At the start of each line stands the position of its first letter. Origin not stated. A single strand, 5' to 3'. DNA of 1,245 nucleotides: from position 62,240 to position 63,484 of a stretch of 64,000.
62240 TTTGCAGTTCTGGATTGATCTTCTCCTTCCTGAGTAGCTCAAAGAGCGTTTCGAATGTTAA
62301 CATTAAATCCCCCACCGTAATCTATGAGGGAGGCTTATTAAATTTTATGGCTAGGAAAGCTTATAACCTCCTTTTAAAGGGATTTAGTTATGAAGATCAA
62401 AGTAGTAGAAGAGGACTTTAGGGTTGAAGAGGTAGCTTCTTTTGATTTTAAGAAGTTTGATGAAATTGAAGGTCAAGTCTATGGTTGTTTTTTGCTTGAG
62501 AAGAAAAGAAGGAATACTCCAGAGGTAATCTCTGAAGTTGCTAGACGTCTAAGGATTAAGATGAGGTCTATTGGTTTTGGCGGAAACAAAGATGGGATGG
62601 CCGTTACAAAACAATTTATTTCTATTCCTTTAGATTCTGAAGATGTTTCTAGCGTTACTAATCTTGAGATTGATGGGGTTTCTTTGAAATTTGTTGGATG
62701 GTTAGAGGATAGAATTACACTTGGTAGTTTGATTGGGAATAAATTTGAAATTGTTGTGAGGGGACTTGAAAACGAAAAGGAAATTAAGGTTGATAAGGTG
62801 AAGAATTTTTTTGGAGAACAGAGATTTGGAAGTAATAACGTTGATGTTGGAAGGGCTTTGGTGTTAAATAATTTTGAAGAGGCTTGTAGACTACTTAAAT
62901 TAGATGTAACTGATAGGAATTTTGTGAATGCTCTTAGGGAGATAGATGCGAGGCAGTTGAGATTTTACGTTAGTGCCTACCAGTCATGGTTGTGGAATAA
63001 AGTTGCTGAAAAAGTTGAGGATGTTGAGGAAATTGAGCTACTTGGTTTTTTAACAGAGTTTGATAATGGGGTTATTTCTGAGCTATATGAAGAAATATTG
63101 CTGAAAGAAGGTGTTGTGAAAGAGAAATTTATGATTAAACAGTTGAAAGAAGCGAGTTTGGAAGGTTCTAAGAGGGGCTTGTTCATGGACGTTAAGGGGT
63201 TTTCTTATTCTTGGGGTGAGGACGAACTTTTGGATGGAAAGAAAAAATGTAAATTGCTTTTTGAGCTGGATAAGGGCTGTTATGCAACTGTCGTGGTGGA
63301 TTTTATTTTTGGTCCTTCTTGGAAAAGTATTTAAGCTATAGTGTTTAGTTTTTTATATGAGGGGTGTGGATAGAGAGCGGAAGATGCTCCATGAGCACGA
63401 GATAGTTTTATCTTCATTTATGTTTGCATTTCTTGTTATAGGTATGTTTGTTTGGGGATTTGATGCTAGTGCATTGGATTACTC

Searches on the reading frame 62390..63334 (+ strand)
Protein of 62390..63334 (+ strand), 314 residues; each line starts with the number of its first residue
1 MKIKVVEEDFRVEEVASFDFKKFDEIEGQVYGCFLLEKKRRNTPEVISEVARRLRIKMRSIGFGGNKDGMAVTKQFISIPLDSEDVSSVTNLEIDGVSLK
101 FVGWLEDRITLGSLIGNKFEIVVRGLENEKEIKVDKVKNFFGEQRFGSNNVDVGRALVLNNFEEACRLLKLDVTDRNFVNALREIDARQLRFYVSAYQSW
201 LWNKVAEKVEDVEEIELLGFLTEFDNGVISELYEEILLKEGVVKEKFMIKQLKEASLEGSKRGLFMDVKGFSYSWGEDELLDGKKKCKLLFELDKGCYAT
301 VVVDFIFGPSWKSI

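Call 39: find_encoding_contigs(protein=window:62390-63334:+, flank=10000, max_places=3)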
Protein window:62390-63334:+ (314 aa): 15 contigs read that carry it; 3 places shown.
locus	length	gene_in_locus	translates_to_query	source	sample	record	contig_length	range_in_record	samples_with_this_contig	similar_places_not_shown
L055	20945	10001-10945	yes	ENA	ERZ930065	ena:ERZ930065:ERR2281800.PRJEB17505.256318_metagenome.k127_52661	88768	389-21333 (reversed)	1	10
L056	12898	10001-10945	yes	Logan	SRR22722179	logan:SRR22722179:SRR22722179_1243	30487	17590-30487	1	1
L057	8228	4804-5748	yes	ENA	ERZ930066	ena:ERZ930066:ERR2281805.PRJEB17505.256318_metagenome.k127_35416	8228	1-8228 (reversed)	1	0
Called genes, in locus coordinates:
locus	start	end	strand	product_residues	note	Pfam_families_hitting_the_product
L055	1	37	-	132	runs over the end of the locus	-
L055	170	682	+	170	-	-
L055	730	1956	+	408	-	-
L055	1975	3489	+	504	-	-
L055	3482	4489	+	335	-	-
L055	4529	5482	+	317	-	-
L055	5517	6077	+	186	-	PF03167:UDG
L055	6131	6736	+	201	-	-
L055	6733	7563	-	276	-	PF09754:PAC2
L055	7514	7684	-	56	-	PF04135:Nop10p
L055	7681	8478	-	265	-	PF00575:S1, PF23459:S1_RRP5 (faint), PF07541:EIF_2_alpha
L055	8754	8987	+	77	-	-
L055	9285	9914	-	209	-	PF22090:Gins51_C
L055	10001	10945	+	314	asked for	PF01142:TruD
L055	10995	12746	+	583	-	-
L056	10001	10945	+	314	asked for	PF01142:TruD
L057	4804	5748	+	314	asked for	PF01142:TruD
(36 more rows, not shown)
